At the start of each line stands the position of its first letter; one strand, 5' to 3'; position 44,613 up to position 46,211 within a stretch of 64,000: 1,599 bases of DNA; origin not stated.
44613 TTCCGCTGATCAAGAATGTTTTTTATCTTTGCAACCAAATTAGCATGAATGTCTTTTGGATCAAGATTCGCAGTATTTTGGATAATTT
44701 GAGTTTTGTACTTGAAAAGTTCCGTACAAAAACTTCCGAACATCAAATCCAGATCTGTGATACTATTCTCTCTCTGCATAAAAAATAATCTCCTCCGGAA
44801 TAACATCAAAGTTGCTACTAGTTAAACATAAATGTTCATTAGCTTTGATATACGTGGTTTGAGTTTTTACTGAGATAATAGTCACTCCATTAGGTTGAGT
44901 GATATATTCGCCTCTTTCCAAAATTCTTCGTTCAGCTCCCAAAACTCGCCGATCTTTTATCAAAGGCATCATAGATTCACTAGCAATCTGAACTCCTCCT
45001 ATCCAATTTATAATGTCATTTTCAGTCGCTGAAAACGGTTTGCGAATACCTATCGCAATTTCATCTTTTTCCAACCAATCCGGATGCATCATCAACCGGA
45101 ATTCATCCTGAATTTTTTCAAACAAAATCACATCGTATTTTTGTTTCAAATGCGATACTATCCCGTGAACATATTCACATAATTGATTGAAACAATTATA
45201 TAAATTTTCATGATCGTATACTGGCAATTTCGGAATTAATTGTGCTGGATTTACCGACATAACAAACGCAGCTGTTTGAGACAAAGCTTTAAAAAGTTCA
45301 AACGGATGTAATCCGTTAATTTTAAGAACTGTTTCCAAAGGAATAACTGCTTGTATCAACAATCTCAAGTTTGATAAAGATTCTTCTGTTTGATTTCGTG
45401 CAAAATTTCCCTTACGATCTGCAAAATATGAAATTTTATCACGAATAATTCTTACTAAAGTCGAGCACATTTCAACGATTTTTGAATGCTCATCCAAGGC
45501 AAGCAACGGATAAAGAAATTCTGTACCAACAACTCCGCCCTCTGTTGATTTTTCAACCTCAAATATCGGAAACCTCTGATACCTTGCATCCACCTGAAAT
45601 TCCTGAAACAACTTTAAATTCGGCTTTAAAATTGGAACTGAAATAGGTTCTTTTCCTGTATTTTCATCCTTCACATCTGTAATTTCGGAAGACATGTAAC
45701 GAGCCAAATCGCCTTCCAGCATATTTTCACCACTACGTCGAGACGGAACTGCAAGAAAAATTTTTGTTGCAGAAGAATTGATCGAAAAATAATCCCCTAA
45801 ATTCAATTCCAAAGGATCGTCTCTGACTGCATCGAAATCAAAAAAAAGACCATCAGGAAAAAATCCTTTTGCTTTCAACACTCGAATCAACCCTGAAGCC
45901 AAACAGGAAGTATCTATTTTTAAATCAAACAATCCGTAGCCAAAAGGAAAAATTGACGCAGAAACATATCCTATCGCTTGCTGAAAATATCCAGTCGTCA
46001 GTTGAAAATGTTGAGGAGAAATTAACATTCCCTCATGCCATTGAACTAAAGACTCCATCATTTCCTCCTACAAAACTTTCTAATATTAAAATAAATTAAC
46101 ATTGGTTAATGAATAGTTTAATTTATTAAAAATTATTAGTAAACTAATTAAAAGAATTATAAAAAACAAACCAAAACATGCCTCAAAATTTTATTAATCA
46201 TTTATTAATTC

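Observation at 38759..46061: Isolated tssK-tssL-tssM-tssA module without sheath, tube, wedge, ClpV or TssJ genes, ~30 kb from vgrG in a streamlined AT-rich genome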

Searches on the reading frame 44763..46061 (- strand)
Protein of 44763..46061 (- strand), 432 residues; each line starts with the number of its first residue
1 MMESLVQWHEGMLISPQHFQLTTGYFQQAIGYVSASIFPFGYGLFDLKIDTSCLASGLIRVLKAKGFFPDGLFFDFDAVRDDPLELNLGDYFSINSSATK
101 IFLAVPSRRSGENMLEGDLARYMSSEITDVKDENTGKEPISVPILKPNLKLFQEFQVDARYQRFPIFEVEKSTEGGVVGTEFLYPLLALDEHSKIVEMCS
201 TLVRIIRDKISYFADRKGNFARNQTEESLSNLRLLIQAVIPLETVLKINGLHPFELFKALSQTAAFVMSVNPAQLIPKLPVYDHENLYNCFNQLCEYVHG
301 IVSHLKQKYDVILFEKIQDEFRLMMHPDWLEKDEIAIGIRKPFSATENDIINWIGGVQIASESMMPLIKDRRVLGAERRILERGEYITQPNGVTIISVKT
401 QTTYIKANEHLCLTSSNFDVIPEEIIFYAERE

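Call 4: search_protein_families(library=pfam, proteins=[window:44763-46061:-], max_evalue=0.01)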
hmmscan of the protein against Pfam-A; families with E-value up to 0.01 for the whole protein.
window:44763-46061:- (432 aa): 1 family
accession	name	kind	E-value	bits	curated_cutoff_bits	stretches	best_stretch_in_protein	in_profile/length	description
PF05936.17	T6SS_VasE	-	1.2e-44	153.3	23.4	1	18-315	1-310/429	Bacterial Type VI secretion, VC_A0110, EvfL, ImpJ, VasE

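Call 7: find_encoding_contigs(protein=window:44763-46061:-, flank=10000, max_places=6)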
Protein window:44763-46061:- (432 aa): no gene with exactly this product is on record in the collection.

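Call 8: find_homologous_proteins(query=window:44763-46061:-, max_evalue=1e-10)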
Query window:44763-46061:- (432 aa): 163 proteins with E <= 1e-10 among 4819 candidates; the best 120 are listed.
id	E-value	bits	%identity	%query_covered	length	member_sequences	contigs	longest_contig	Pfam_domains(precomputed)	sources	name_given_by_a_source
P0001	1.6e-288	974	100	100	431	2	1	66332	PF05936.18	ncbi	-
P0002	1.1e-246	837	84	100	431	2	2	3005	PF05936.18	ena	-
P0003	2.4e-245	832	84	100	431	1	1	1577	PF05936.18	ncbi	-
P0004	7.3e-244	827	84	100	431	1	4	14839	PF05936.18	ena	-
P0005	9.2e-244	827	83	100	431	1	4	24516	PF05936.18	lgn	-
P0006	2.4e-243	826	83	100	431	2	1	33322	PF05936.18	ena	-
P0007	5.1e-243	824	84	100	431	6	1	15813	PF05936.18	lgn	-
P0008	1.1e-242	823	83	100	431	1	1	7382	PF05936.18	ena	-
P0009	1.1e-242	823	83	100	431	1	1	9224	PF05936.18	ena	-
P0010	4.0e-242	822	83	100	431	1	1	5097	PF05936.18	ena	-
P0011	6.3e-242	821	83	100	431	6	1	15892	PF05936.18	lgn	-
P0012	2.4e-241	819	82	100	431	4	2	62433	PF05936.18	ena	-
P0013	1.8e-240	816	81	100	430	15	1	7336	PF05936.18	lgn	-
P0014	5.9e-239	811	82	100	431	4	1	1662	PF05936.18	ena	-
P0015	8.5e-238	807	81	100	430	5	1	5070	PF05936.18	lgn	-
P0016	1.6e-237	806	81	100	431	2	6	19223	PF05936.18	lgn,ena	-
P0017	4.1e-237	805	81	100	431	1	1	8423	PF05936.18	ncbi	-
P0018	2.2e-236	803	82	100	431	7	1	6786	PF05936.18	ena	-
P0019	8.6e-235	797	80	100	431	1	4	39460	PF05936.18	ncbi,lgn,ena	-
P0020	3.1e-221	753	75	100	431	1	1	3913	PF05936.18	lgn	-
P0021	1.8e-194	664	67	100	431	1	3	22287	PF05936.18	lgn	-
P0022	2.3e-194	664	66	100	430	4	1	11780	PF05936.18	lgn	-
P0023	1.9e-186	638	65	100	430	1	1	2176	PF05936.18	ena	-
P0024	9.1e-178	610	61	100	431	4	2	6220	PF05936.18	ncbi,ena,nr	ncbi:MAG: type VI secretion system baseplate subunit TssK [Alphaproteobacteria bacterium]|nr:type VI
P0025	2.2e-174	598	60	99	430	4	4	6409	PF05936.18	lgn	-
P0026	1.0e-172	593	59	99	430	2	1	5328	PF05936.18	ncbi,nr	ncbi:MAG: type VI secretion system baseplate subunit TssK [Holosporaceae bacterium]|nr:type VI secre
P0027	1.9e-172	592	58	100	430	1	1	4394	PF05936.18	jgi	jgi:type VI secretion system protein ImpJ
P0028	2.0e-172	592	60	100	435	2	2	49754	PF05936.18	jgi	-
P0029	6.4e-172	590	60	100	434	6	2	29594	PF05936.18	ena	-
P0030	1.4e-171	589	58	99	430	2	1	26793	PF05936.18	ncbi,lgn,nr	ncbi:MAG: type VI secretion system baseplate subunit TssK [Holosporaceae bacterium]|nr:type VI secre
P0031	4.1e-170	584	58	99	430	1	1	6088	PF05936.18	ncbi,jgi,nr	ncbi:MAG: type VI secretion system baseplate subunit TssK [Holosporaceae bacterium]|jgi:type VI secr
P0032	1.1e-169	583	57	99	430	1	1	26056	PF05936.18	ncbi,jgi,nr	ncbi:MAG: type VI secretion system baseplate subunit TssK [Holosporaceae bacterium]|jgi:type VI secr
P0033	2.8e-169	582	56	99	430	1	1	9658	PF05936.18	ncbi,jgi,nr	ncbi:MAG: type VI secretion system baseplate subunit TssK [Holosporaceae bacterium]|jgi:type VI secr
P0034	2.6e-168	578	59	97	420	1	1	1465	PF05936.18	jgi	jgi:type VI secretion system protein ImpJ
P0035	6.5e-168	577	58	99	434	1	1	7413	PF05936.18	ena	-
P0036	1.8e-167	576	57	99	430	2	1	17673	PF05936.18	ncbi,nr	ncbi:MAG: type VI secretion system baseplate subunit TssK [Holosporaceae bacterium]|nr:type VI secre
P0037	4.6e-167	574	57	99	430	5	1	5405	PF05936.18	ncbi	-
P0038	5.8e-167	574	56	99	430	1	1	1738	PF05936.18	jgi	jgi:type VI secretion system protein ImpJ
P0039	6.6e-167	574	56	100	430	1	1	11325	PF05936.18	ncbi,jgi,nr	ncbi:MAG: type VI secretion system baseplate subunit TssK [Holosporaceae bacterium]|jgi:type VI secr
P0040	3.6e-166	571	57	99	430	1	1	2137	PF05936.18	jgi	jgi:type VI secretion system protein ImpJ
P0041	5.3e-166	571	56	99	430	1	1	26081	PF05936.18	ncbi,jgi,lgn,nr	ncbi:MAG: type VI secretion system baseplate subunit TssK [Holosporaceae bacterium]|jgi:type VI secr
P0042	1.9e-164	566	56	99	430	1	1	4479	PF05936.18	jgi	jgi:type VI secretion system protein ImpJ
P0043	2.1e-164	565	56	99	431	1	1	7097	PF05936.18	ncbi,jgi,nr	ncbi:MAG: type VI secretion system baseplate subunit TssK [Holosporaceae bacterium]|jgi:type VI secr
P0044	1.2e-163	563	57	100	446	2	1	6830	PF05936.18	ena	-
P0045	1.5e-163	563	57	99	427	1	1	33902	PF05936.18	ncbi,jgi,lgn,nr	ncbi:MAG: type VI secretion system baseplate subunit TssK [Holosporaceae bacterium]|jgi:type VI secr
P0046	4.1e-163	561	56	99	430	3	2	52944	PF05936.18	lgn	-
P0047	1.1e-162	560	55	99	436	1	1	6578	PF05936.18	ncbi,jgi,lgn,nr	ncbi:MAG: type VI secretion system baseplate subunit TssK [Holosporaceae bacterium]|jgi:type VI secr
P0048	2.8e-162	558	55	99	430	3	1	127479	PF05936.18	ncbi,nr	ncbi:MAG: type VI secretion system baseplate subunit TssK [Holosporaceae bacterium]|nr:type VI secre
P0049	2.9e-162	558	61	93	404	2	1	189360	PF05936.18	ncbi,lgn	-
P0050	5.7e-162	557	55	99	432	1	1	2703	PF05936.18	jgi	jgi:type VI secretion system protein ImpJ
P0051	6.3e-162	557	56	99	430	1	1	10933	PF05936.18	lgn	-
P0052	1.3e-161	556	56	99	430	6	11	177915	PF05936.18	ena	-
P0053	1.8e-161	556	55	99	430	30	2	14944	PF05936.18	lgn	-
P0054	2.2e-161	556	57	97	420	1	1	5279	PF05936.18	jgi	jgi:type VI secretion system protein ImpJ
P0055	4.3e-161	555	54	99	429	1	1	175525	PF05936.18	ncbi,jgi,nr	ncbi:MAG: type VI secretion system baseplate subunit TssK [Holosporaceae bacterium]|jgi:type VI secr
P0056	7.1e-161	554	55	99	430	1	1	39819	PF05936.18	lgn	-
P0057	8.1e-161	554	56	99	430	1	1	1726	PF05936.18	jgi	jgi:type VI secretion system protein ImpJ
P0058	9.6e-161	553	56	100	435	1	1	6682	PF05936.18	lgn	-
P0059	1.1e-160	553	55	99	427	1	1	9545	PF05936.18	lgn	-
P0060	1.3e-160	553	54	99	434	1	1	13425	PF05936.18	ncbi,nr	ncbi:type VI secretion protein [Alphaproteobacteria bacterium]|nr:type VI secretion protein [Alphapr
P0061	2.6e-160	552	56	99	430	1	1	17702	PF05936.18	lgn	-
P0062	3.5e-160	552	55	99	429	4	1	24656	PF05936.18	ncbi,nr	ncbi:MAG: type VI secretion system baseplate subunit TssK [Holosporaceae bacterium]|nr:type VI secre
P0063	4.7e-160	551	55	99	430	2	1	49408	PF05936.18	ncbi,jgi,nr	ncbi:MAG: type VI secretion system baseplate subunit TssK [Holosporaceae bacterium]|jgi:type VI secr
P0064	5.6e-160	551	54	99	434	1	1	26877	PF05936.18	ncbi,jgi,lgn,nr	ncbi:MAG: type VI secretion system baseplate subunit TssK [Holosporaceae bacterium]|jgi:type VI secr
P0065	1.2e-159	550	55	99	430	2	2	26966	PF05936.18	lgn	-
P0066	4.9e-159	548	55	97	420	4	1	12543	PF05936.18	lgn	-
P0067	7.4e-159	547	53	100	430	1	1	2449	PF05936.18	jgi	jgi:type VI secretion system protein ImpJ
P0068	7.4e-158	544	53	99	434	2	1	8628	PF05936.18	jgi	jgi:type VI secretion system protein ImpJ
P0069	3.9e-157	542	54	99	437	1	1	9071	PF05936.18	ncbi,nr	ncbi:type VI secretion protein [Alphaproteobacteria bacterium]|nr:type VI secretion protein [Alphapr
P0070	8.2e-157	540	54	99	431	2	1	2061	PF05936.18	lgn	-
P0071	1.6e-156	539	55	97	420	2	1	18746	PF05936.18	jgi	jgi:type VI secretion system protein ImpJ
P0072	4.1e-156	538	55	99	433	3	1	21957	PF05936.18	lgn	-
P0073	4.3e-156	538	54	100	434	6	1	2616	PF05936.18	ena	-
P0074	5.3e-156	538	54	99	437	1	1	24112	PF05936.18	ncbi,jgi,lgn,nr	ncbi:MAG: type VI secretion system baseplate subunit TssK [Holosporaceae bacterium]|jgi:type VI secr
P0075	9.0e-156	537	54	99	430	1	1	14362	PF05936.18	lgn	-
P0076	1.5e-155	536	54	99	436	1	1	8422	PF05936.18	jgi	jgi:type VI secretion system protein ImpJ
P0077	3.3e-155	535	53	99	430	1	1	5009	PF05936.18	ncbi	-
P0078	3.7e-155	535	57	94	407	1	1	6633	PF05936.18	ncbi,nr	ncbi:MAG: type VI secretion system baseplate subunit TssK, partial [Holosporaceae bacterium]|nr:type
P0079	1.2e-154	533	53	99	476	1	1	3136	PF05936.18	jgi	jgi:type VI secretion system protein ImpJ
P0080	1.6e-154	533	54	100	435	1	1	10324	PF05936.18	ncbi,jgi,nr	ncbi:MAG: type VI secretion system baseplate subunit TssK [Holosporaceae bacterium]|jgi:type VI secr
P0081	5.7e-154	531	52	99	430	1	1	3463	PF05936.18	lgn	-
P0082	6.5e-154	531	53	99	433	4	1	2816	PF05936.18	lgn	-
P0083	6.7e-154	531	54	99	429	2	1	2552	PF05936.18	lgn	-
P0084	7.5e-154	531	53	99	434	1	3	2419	PF05936.18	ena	-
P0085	8.4e-154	531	54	100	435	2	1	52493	PF05936.18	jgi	jgi:type VI secretion system protein ImpJ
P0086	1.3e-153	530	54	99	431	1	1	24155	PF05936.18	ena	-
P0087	1.8e-152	526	54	99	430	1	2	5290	PF05936.18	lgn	-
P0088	2.5e-151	522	53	99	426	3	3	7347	PF05936.18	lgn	-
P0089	4.2e-151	522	53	99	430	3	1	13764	PF05936.18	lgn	-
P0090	5.5e-151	521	51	98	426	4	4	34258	PF05936.18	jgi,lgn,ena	-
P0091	6.5e-150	518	53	98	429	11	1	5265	PF05936.18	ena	-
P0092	6.8e-149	514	51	98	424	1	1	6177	PF05936.18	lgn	-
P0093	1.3e-148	513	52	98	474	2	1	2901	PF05936.18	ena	-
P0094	3.3e-148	512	52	98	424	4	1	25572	PF05936.18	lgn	-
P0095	7.2e-148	511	55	93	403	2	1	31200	PF05936.18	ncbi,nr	ncbi:hypothetical protein FACS189472_02470 [Alphaproteobacteria bacterium]|nr:hypothetical protein F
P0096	7.0e-147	508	50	98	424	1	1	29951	PF05936.18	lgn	-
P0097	1.0e-146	507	51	98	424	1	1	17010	PF05936.18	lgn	-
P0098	1.8e-146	506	51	98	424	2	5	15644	PF05936.18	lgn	-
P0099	2.5e-145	503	51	98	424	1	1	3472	PF05936.18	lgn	-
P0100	4.7e-145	502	53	97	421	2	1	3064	PF05936.18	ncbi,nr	ncbi:MAG: type VI secretion system baseplate subunit TssK [Holosporaceae bacterium]|nr:type VI secre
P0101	2.6e-138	480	72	66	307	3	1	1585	PF05936.18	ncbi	-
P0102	4.5e-132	459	58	79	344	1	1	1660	PF05936.18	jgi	jgi:type VI secretion system protein ImpJ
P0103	1.4e-116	408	55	72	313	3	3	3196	PF05936.18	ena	-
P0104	4.6e-109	383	60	64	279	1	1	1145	PF05936.18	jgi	jgi:type VI secretion system protein ImpJ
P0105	6.2e-108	379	41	99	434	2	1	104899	PF05936.18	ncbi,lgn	-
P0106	7.7e-108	379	42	99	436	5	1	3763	PF05936.18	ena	-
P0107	1.5e-107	378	41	99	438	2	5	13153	PF05936.18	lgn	-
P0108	6.1e-106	373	43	99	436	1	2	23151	PF05936.18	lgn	-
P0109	6.3e-106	373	42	99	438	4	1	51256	PF05936.18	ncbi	-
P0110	4.9e-105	370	41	99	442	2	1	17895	PF05936.18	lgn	-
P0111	4.3e-103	364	40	99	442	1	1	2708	PF05936.18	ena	-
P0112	2.9e-91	325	59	57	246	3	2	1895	PF05936.18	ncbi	-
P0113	9.0e-90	320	59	56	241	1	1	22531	PF05936.18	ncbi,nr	ncbi:MAG: type VI secretion system baseplate subunit TssK, partial [Alphaproteobacteria bacterium]|n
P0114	2.6e-72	262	34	98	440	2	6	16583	PF05936.18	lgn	-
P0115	5.1e-53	199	31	99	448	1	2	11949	PF05936.18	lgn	-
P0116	9.3e-53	198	30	99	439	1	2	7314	PF05936.18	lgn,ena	-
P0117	3.9e-52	196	30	99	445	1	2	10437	PF05936.18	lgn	-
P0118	6.0e-52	195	30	99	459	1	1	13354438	PF05936.18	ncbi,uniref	ncbi:type VI secretion system baseplate subunit TssK [Sorangium sp. So ce1000]|uniref:type VI secret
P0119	3.1e-51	193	29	99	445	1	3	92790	PF05936.18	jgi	jgi:type VI secretion system protein ImpJ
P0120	3.1e-49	186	29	99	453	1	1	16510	PF05936.18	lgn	-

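Call 9: find_encoding_contigs(protein=P0001, flank=10000, max_places=3)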
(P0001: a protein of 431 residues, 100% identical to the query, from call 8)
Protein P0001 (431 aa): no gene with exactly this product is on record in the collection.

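Call 14: find_encoding_contigs(protein=P0012, flank=10000, max_places=2)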
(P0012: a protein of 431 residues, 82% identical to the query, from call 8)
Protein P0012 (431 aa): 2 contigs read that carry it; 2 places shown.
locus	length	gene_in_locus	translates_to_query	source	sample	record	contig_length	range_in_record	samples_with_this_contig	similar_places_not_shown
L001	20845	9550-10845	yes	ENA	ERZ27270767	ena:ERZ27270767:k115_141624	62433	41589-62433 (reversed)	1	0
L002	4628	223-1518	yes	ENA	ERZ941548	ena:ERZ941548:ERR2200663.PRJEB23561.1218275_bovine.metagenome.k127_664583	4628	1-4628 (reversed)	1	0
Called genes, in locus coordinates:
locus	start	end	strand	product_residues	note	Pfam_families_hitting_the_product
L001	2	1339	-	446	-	?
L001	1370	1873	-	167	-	PF00364:Biotin_lipoyl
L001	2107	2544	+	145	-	PF00436:SSB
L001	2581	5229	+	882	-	PF00521:DNA_topoisoIV, PF03989:DNA_gyraseA_C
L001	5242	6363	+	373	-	PF00005:ABC_tran, PF08402:TOBE_2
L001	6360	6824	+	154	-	PF02590:SPOUT_MTase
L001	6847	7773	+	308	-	PF00698:Acyl_transf_1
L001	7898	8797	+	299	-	-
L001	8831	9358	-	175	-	-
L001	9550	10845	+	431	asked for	PF05936:T6SS_VasE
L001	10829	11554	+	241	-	PF09850:DotU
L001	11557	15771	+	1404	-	PF14331:IcmF-related_N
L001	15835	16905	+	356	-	PF06812:ImpA_N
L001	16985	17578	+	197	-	PF04972:BON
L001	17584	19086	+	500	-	PF13541:ChlI, PF00158:Sigma54_activat (faint), PF01078:Mg_chelatase, PF07728:AAA_5, PF00493:MCM (weak), PF13335:Mg_chelatase_C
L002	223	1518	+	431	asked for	PF05936:T6SS_VasE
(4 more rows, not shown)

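Call 15: find_encoding_contigs(protein=P0105, flank=10000, max_places=2)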
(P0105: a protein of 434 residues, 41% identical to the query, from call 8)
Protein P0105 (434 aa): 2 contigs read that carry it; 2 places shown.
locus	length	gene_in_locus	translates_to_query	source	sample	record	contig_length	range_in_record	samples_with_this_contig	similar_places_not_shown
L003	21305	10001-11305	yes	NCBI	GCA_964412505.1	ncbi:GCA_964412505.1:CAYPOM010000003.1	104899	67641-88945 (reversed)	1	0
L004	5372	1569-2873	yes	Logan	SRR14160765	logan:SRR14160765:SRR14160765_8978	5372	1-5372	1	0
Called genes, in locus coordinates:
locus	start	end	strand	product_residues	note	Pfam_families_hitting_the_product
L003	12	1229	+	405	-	PF00919:UPF0004, PF04055:Radical_SAM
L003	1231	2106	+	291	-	PF02881:SRP54_N (weak), PF13604:AAA_30 (weak), PF00448:SRP54, PF13401:AAA_22 (weak)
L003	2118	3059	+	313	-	PF00348:polyprenyl_synt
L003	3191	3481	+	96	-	PF00166:Cpn10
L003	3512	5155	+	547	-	PF00118:Cpn60_TCP1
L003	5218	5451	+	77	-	PF01106:NifU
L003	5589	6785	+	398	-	PF13145:Rotamase_2, PF00639:Rotamase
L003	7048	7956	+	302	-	PF01820:Dala_Dala_lig_N, PF14397:ATPgrasp_ST (faint), PF02655:ATP-grasp_3, PF07478:Dala_Dala_lig_C, PF13535:ATP-grasp_4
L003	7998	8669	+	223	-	PF08478:POTRA_1, PF03799:FtsQ_DivIB_C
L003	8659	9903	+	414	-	PF11104:PilM_2 (faint), PF02491:SHS2_FTSA, PF06723:MreB_Mbl, PF14450:FtsA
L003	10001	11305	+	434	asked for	PF05936:T6SS_VasE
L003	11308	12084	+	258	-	PF09850:DotU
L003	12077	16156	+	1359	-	PF14331:IcmF-related_N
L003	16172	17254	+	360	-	PF06812:ImpA_N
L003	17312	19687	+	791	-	PF00912:Transgly, PF00905:Transpeptidase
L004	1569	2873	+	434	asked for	PF05936:T6SS_VasE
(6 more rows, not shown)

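Call 16: find_encoding_contigs(protein=P0114, flank=10000, max_places=2)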
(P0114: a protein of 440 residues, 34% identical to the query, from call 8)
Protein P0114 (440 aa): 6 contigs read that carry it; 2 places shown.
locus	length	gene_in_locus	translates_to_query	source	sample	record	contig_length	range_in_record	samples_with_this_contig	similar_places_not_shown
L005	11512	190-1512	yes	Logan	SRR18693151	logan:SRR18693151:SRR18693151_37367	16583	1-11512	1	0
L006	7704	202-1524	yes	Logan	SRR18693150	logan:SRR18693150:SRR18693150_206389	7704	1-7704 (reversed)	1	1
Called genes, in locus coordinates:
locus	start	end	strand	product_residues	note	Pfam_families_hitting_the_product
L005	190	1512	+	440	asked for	PF05936:T6SS_VasE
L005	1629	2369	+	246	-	PF09850:DotU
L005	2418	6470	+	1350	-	PF14331:IcmF-related_N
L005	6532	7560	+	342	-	PF06812:ImpA_N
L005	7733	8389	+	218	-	-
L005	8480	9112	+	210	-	-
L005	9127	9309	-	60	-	-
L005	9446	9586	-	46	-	PF00468:Ribosomal_L34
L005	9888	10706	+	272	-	PF00106:adh_short, PF13561:adh_short_C2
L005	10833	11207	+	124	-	-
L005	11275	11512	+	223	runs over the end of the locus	PF01300:Sua5_yciO_yrdC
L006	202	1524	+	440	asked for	PF05936:T6SS_VasE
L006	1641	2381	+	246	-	PF09850:DotU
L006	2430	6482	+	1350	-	PF14331:IcmF-related_N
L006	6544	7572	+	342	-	PF06812:ImpA_N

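Call 18: find_related_loci(query=window:44763-46061:-, collection=genome_contigs, flank=10000)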
Query window:44763-46061:- (432 aa) in genome_contigs; peptide patterns used: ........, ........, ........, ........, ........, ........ (x = any residue, [..] = any of these).
97 stretches matched a pattern; 5 encode a relative of the query (tblastn E <= 1e-3); 5 distinct loci.
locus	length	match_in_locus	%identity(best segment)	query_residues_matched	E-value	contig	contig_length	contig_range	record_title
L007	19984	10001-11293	83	2-432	0e+0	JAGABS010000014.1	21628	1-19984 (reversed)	MAG: Alphaproteobacteria bacterium isolate RGIG8297 Water_buffalos_Rumen.Co__c1087690, whole genome shotgun sequence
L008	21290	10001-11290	82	2-431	0e+0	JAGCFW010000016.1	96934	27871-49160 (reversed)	MAG: Alphaproteobacteria bacterium isolate RGIG9754 Yak_Omasum-4__c394499, whole genome shotgun sequence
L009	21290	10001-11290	82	2-431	0e+0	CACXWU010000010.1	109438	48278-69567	MAG: uncultured proteobacterium isolate RUG11675 genome assembly, contig: RUG11675_asm_10, whole genome shotgun sequence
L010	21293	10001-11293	81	2-432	0e+0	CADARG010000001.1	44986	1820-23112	MAG: uncultured proteobacterium isolate RUG13554 genome assembly, contig: RUG13554_asm_1, whole genome shotgun sequence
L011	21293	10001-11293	80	2-432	0e+0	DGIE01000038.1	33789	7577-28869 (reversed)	MAG TPA_asm: Holosporaceae bacterium UBA3830 UBA3830_contig_57076, whole genome shotgun sequence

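Call 19: search_dna_similar(query=window:44763-46061:-, collection=plasmids, mode=protein, max_rows=15, max_evalue=0.00001)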
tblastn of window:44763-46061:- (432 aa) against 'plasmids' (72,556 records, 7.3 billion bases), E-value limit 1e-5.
Records with a match: 274; places in all: 288; records where one place covers at least 80% of the query: 13.
Best place of each record, by identity: <60% 274.
By first word of the organism name: Ralstonia 126; Rhizobium 45; Leisingera 16; Paraburkholderia 10; Vibrio 10; Azospirillum 8; Sinorhizobium 7; Mesorhizobium 5; Enterobacter 4; Pseudoalteromonas 3; and 29 more.
By predicted mobility (MOB-suite, as given by PLSDB): non-mobilizable 128; mobilizable 114; conjugative 32.
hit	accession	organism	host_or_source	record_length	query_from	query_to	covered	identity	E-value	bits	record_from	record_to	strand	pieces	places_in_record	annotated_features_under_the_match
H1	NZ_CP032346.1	Azospirillum brasilense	soil sample,Agricultural field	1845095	6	411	94%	29.6%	3e-44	172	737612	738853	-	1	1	record has no annotation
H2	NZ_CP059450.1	Azospirillum brasilense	Prokaryotes,soil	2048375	6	411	94%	29.6%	3e-44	172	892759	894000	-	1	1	none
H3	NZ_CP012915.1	Azospirillum brasilense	Digitaria eriantha,microbe,root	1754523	6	411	94%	29.1%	9e-44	171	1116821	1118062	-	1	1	none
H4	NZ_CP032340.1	Azospirillum brasilense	soil sample,Agricultural field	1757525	6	411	94%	29.1%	9e-44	171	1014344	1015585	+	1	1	none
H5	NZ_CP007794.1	Azospirillum argentinense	Triticum aestivum L.,Root,wheat ...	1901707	6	411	94%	29.1%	9e-44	171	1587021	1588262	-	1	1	record has no annotation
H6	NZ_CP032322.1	Azospirillum argentinense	soil sample,Agricultural field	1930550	6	411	94%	29.1%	9e-44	171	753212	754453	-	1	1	record has no annotation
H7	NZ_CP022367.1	Azospirillum sp. TSH58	single cell,paddy soils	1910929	6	411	94%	28.8%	1e-43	171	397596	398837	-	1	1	record has no annotation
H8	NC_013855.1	Azospirillum sp. B510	-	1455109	6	411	94%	27.6%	2e-41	164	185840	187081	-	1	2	record has no annotation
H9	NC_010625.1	Paraburkholderia phymatum STM815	-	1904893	6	428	98%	26.4%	1e-34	144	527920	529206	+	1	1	record has no annotation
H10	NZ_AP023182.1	Paraburkholderia sp. PGU19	Physopelta gutta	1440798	6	428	98%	25.9%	2e-31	134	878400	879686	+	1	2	record has no annotation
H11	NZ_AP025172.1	Cupriavidus sp. P-10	-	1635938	6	428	98%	25.9%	6e-32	136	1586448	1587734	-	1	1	none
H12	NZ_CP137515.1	Pseudomonas aeruginosa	Homo sapiens,Bacterial culture sample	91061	1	428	99%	23.8%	7e-22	106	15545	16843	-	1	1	tssK: type VI secretion system baseplate subunit TssK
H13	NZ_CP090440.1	Vibrio maritimus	Skeletonema costatum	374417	6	374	85%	25.1%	6e-8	63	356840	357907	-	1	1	tssK: type VI secretion system baseplate subunit TssK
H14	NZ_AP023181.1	Paraburkholderia sp. PGU19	Physopelta gutta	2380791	4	328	75%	27.5%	5e-11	72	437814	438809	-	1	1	none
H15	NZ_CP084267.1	Caballeronia sp. Lep1P3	Leptoglossus zonatus,Cell culture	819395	6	328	75%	27.4%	4e-9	67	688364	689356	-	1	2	tssK: type VI secretion system baseplate subunit TssK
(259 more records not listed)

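Call 20: get_annotated_region(hit=H2, flank=20000)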
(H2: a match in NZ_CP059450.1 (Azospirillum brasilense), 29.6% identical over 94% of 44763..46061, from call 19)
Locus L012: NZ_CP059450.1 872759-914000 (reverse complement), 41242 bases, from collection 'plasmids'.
description: Azospirillum brasilense strain 2020WEIHUA_K plasmid unnamed1, complete sequence
organism: Azospirillum brasilense (NCBI taxid 192)
taxonomy: Bacteria; Pseudomonadota; Alphaproteobacteria; Rhodospirillales; Azospirillaceae; Azospirillum; Azospirillum brasilense
host: -; source: Prokaryotes,soil; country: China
typing (MOB-suite, as given by PLSDB): mobilizable; replicon rep_cluster_622; relaxase MOBP
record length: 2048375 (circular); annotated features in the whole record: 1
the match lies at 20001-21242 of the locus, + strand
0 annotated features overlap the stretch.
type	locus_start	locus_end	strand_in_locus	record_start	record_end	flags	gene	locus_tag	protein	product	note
